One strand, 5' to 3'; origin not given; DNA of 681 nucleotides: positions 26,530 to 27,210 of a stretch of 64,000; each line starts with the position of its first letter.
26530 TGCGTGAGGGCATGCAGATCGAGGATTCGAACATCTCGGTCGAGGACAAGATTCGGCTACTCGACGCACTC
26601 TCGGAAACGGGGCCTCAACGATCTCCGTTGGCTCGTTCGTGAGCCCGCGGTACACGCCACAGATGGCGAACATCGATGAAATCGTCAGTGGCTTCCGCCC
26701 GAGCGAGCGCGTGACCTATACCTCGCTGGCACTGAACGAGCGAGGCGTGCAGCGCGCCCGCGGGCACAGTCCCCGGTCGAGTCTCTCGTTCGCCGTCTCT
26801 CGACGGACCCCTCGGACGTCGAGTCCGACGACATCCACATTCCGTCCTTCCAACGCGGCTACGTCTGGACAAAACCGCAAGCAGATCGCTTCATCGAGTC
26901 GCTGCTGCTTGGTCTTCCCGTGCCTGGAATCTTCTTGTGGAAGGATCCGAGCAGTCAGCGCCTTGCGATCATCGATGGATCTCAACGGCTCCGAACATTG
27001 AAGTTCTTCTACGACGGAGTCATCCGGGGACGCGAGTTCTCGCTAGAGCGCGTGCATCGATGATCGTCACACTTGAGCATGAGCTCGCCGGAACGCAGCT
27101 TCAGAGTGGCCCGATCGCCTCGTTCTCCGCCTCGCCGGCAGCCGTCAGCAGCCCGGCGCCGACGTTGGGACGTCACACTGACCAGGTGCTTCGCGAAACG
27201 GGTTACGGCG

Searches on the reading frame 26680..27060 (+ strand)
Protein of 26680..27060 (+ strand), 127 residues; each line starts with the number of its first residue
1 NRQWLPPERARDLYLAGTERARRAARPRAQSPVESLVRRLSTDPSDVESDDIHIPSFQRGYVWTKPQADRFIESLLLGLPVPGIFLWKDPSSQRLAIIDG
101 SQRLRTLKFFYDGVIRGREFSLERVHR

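Call 47: search_protein_families(library=pfam, proteins=[window:26680-27060:+], max_evalue=0.0001)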
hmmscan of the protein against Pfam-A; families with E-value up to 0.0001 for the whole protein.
window:26680-27060:+ (127 aa): 1 family
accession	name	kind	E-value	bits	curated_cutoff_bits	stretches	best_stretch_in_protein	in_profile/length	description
PF03235.19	GmrSD_N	-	6.4e-20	72.6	33.2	1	52-113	12-77/199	GmrSD restriction endonuclease, N-terminal domain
